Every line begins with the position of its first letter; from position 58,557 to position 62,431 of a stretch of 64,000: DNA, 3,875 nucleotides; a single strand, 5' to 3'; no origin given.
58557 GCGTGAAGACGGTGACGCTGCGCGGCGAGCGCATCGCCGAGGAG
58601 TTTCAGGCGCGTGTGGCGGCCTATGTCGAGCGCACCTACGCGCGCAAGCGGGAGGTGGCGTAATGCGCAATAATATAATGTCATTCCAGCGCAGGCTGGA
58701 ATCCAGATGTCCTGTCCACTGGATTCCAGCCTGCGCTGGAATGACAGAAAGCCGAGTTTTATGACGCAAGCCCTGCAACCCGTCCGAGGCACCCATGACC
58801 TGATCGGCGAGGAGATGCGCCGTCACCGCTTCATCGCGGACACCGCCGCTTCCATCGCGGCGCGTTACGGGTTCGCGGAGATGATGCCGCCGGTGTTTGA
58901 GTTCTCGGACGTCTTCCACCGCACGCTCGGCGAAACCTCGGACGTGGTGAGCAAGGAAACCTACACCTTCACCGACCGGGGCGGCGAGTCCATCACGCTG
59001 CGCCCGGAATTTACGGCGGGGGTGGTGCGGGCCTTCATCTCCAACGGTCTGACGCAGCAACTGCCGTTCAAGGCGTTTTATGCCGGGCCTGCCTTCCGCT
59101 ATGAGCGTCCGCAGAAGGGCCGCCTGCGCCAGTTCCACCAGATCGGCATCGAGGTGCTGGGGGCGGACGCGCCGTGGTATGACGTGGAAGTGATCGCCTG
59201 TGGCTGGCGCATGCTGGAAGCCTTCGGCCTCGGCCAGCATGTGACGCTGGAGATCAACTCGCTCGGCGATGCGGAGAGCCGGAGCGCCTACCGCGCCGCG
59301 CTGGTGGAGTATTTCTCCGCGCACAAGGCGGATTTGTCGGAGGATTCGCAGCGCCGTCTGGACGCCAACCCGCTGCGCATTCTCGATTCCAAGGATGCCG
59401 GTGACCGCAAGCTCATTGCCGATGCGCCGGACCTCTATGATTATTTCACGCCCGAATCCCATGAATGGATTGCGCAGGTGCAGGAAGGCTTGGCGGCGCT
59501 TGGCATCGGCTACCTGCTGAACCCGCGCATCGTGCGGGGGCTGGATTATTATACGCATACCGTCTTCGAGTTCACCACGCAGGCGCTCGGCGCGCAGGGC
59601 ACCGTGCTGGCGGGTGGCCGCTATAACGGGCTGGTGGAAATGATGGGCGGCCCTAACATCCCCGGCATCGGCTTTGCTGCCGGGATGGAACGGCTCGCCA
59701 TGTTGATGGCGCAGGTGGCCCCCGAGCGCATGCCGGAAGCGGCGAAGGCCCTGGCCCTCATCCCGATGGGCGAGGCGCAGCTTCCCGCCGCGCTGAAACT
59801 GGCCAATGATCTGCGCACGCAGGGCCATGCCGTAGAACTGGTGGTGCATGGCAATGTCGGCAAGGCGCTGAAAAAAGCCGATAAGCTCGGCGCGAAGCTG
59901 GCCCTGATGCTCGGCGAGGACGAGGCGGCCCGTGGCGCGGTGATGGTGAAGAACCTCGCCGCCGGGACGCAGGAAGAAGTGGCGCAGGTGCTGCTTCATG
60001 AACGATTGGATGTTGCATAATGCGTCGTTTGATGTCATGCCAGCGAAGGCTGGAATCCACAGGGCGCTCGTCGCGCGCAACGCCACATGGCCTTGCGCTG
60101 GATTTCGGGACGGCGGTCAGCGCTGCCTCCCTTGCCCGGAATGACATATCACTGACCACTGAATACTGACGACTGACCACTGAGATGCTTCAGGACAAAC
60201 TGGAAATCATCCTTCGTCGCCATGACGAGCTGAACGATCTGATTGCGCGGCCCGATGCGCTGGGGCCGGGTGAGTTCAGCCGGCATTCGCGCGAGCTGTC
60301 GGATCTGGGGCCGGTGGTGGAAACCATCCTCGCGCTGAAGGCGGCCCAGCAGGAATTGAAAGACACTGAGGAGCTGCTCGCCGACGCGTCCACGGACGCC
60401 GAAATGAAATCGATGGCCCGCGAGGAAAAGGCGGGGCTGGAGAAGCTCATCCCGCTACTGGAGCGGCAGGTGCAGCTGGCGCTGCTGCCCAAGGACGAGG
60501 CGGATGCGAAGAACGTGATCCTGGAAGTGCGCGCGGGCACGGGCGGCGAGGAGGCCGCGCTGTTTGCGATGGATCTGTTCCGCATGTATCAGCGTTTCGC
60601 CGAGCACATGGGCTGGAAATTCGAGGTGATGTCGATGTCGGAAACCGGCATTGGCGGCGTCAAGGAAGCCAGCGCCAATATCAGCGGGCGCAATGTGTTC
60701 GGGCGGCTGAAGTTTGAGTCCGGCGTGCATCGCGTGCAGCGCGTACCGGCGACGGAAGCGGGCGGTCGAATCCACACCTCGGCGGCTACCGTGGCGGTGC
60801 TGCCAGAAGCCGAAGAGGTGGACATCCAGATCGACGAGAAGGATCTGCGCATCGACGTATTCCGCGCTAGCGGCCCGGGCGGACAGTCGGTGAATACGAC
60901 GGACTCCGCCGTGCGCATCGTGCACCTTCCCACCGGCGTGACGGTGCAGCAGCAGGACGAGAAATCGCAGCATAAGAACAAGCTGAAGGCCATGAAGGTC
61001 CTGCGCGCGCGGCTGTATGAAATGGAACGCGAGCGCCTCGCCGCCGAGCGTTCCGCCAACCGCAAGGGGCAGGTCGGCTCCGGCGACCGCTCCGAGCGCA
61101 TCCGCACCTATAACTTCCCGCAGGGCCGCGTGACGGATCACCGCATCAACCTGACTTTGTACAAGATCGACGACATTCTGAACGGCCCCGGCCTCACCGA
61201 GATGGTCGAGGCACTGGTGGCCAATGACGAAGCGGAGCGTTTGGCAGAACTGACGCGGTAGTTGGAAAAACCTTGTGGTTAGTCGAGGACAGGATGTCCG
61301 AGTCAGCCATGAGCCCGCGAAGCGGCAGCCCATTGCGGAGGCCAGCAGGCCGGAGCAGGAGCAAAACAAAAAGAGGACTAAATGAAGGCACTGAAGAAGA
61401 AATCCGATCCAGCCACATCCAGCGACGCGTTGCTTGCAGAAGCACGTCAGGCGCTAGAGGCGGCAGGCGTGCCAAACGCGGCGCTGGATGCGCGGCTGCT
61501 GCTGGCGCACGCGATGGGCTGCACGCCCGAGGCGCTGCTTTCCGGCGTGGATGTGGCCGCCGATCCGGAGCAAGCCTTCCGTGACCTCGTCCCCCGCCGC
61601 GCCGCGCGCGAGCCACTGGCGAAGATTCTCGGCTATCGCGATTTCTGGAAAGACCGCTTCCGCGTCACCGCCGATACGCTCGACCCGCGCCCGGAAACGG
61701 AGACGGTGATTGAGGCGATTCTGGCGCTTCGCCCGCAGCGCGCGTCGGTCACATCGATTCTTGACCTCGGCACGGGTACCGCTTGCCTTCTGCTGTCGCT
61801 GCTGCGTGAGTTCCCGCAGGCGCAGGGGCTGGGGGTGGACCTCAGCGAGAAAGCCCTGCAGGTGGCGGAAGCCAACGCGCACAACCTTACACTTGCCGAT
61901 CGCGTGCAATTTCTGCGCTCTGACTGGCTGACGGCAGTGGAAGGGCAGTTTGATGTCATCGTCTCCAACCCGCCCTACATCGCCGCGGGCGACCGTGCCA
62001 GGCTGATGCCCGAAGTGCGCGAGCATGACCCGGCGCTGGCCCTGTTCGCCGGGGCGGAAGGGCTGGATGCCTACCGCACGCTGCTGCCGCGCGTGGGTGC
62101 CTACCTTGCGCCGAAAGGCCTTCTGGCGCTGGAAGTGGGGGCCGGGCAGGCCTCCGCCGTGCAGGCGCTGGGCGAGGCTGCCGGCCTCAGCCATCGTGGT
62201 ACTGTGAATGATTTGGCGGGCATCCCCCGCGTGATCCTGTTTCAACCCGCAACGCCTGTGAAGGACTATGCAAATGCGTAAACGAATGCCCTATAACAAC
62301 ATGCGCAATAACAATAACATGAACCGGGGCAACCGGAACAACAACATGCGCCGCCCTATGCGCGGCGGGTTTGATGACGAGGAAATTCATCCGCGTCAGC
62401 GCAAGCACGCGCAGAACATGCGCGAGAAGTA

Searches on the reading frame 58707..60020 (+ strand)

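Call 30: search_protein_families(library=pfam, proteins=[window:58707-60020:+], max_evalue=0.0001)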
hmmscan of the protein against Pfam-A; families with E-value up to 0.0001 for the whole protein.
window:58707-60020:+ (437 aa): 4 families
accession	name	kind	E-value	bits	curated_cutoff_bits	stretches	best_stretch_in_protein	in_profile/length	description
PF13393.11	tRNA-synt_His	-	2.4e-41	142.4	25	1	28-330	1-308/308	Histidyl-tRNA synthetase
PF00587.30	tRNA-synt_2b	-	5.1e-17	62.9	29.3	1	86-315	1-147/179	tRNA synthetase class II core domain (G, H, P, S and T)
PF03129.25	HGTP_anticodon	-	1.5e-11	44.7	21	1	350-426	3-83/94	Anticodon binding domain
PF01409.25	tRNA-synt_2d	-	5.8e-06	26.4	19.8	0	83-154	65-136/246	tRNA synthetases class II core domain (F)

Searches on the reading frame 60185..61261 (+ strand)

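Call 30: search_protein_families(library=pfam, proteins=[window:60185-61261:+], max_evalue=0.0001)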
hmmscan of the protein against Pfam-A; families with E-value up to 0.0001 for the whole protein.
window:60185-61261:+ (358 aa): 2 families
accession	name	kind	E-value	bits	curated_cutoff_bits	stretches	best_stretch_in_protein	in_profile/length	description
PF03462.23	PCRF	-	1.8e-68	230.6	24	1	11-203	3-194/194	PCRF domain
PF00472.26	RF-1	-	4.6e-44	149.5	35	1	210-320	1-116/116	RF-1 domain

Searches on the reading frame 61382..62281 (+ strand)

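Call 30: search_protein_families(library=pfam, proteins=[window:61382-62281:+], max_evalue=0.0001)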
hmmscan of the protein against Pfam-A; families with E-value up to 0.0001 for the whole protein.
window:61382-62281:+ (299 aa): 10 families
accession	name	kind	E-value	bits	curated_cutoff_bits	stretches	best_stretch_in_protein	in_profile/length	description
PF17827.6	PrmC_N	-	2.6e-17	63.6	23.4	1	17-84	2-71/71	PrmC N-terminal domain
PF05175.20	MTS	-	2.3e-13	50.6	23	1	123-203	32-112/170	Methyltransferase small domain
PF13847.12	Methyltransf_31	-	2.3e-12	47.2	27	1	124-204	5-89/145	Methyltransferase domain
PF13649.12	Methyltransf_25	-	9.3e-12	45.9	27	1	126-214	1-91/97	Methyltransferase domain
PF08242.18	Methyltransf_12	-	1e-08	36.2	30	1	127-196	1-72/98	Methyltransferase domain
PF01170.24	UPF0020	-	2.4e-07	31.1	22.3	1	145-200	75-132/197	RMKL-like, methyltransferase domain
PF06325.19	PrmA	-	9.1e-07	29.1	22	1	114-196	153-233/296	Ribosomal protein L11 methyltransferase (PrmA)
PF08241.18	Methyltransf_11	-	2.1e-06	28.7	21.2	1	127-196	1-67/95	Methyltransferase domain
PF13489.12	Methyltransf_23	-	3.7e-06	27.2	27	1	109-196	9-88/164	Methyltransferase domain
PF03602.21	Cons_hypoth95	-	7.1e-05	23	24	0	98-202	17-126/182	Conserved hypothetical protein 95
